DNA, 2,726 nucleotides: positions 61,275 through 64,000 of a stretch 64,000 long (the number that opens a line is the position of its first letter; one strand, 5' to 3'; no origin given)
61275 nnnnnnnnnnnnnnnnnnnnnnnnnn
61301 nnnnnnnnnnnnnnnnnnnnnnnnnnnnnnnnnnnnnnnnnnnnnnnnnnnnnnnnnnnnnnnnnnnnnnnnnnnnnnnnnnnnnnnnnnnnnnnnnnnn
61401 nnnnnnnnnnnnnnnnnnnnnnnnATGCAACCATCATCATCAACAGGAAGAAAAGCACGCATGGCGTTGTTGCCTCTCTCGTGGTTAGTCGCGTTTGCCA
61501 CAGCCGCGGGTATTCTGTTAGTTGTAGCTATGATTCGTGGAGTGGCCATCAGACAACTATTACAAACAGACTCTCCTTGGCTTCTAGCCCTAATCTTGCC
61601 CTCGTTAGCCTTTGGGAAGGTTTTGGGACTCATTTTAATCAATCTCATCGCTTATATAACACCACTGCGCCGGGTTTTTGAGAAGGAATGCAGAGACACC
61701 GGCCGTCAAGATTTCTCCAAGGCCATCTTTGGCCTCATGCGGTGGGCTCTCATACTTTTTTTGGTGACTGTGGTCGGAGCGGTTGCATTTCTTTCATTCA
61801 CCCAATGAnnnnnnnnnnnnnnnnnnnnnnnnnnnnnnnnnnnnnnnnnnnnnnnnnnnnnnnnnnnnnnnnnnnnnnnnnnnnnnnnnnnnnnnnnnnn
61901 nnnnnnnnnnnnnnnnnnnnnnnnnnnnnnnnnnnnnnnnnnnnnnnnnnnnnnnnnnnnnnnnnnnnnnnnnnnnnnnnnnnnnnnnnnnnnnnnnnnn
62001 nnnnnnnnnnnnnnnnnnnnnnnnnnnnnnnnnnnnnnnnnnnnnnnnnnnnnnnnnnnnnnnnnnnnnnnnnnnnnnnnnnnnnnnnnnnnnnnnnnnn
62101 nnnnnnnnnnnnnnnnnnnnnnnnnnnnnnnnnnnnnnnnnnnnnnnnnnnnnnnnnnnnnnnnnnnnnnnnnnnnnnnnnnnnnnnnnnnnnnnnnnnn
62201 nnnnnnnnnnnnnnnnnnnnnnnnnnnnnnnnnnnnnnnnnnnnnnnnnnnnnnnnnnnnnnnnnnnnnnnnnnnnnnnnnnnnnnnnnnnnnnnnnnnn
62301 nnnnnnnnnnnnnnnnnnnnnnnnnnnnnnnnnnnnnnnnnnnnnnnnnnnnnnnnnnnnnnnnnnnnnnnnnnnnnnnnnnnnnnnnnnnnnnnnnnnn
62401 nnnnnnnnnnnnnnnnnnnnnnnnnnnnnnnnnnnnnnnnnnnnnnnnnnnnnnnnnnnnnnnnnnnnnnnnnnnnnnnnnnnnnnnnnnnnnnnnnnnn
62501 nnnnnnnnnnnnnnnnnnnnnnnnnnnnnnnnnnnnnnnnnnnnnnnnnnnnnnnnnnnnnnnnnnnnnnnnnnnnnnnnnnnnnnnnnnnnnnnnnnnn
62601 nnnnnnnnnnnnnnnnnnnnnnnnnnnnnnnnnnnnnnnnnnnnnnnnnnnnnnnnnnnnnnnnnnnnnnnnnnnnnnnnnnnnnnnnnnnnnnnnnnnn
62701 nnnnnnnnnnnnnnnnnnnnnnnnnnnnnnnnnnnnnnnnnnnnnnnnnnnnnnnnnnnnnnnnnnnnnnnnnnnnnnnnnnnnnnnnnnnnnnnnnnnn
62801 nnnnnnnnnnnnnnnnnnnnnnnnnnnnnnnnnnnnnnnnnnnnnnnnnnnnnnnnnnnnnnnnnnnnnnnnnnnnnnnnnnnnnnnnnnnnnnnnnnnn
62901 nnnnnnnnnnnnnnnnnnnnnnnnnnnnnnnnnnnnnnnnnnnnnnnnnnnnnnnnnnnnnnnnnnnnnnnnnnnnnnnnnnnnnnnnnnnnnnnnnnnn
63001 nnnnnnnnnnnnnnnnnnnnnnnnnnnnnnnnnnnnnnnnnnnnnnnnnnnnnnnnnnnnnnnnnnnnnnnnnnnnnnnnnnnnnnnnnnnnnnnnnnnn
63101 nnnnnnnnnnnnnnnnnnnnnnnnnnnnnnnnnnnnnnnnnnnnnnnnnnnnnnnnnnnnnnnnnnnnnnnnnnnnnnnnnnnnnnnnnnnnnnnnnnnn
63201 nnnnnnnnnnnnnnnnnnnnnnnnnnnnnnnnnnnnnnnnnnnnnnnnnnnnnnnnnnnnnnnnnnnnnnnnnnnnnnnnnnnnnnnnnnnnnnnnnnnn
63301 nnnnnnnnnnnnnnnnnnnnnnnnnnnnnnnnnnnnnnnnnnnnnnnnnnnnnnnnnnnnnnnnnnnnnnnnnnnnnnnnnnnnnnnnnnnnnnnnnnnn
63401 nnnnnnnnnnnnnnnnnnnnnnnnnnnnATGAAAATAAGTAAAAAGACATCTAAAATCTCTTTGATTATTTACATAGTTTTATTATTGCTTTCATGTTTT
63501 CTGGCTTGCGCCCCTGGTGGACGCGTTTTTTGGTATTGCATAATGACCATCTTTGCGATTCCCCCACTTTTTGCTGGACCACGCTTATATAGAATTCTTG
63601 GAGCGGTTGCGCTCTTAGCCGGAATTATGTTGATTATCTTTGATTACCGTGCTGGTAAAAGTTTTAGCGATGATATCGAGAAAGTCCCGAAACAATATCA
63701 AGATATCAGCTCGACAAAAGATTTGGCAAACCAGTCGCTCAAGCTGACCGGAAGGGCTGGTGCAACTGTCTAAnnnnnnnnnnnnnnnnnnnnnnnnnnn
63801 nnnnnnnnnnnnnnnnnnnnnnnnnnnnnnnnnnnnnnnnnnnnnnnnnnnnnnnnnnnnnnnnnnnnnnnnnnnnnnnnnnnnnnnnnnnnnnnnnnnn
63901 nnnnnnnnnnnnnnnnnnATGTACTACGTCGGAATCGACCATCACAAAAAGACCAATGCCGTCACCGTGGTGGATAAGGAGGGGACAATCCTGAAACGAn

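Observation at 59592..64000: Second integron: internally deleted intI remnant, AT-rich attI-like region and a six-cassette array with clear attC sites, ending in an IS110-like gene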

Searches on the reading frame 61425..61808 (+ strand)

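Call 4: search_protein_families(library=pfam, proteins=[window:61425-61808:+], max_evalue=1)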
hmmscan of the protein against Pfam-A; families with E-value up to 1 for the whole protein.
window:61425-61808:+ (127 aa): 1 family
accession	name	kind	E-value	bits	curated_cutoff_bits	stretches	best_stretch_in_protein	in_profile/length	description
PF12077.13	DUF3556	-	0.013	14.4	28.5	1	16-83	337-399/573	Transmembrane protein of unknown function (DUF3556)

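Call 72: search_protein_families(library=ncbifam, proteins=[window:61425-61808:+], max_evalue=0.01)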
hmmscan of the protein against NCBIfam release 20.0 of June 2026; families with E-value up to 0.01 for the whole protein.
window:61425-61808:+ (127 aa): 0 families

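Call 73: search_protein_families(library=padloc, proteins=[window:61425-61808:+], max_evalue=0.01)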
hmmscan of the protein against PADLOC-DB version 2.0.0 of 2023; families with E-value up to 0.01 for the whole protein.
window:61425-61808:+ (127 aa): 0 families

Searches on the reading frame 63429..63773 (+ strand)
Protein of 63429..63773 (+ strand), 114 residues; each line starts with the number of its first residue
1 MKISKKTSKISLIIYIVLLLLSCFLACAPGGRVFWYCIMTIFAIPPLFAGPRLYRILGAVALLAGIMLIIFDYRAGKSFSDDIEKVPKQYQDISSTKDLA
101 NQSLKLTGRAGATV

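Call 4: search_protein_families(library=pfam, proteins=[window:63429-63773:+], max_evalue=1)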
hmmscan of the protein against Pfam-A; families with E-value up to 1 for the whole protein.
window:63429-63773:+ (114 aa): 6 families
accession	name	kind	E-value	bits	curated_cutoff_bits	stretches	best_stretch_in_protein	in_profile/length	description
PF13398.12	Peptidase_M50B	-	0.00059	20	26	1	5-99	91-178/201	Peptidase M50B-like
PF11381.13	DUF3185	-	0.0011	19.4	25.3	1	55-86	1-32/59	Protein of unknown function (DUF3185)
PF14897.12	EpsG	-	0.012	15.3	30.1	1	4-70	236-307/326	EpsG family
PF14007.11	YtpI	-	0.048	14.5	29.4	1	37-80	40-84/87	YtpI-like protein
PF06157.16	DUF973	-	0.12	11.9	26.4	1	12-86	108-168/309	Protein of unknown function (DUF973)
PF11893.13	DUF3413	-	0.16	11.6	27.1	1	33-74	61-102/248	Domain of unknown function (DUF3413)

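Call 72: search_protein_families(library=ncbifam, proteins=[window:63429-63773:+], max_evalue=0.01)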
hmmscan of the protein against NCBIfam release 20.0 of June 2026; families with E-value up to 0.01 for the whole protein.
window:63429-63773:+ (114 aa): 0 families

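Call 73: search_protein_families(library=padloc, proteins=[window:63429-63773:+], max_evalue=0.01)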
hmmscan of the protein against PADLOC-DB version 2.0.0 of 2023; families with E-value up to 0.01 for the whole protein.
window:63429-63773:+ (114 aa): 0 families

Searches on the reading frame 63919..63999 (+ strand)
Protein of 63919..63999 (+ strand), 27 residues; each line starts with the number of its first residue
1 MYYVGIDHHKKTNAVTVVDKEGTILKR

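Call 62: search_protein_families(library=pfam, proteins=[window:63919-63999:+], max_evalue=1)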
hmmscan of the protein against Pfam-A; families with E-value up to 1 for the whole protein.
seq(27 aa): 1 family
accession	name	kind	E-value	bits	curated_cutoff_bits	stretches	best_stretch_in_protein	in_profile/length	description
PF01548.23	DEDD_Tnp_IS110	-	0.0081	16.4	29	1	4-26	1-23/155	Transposase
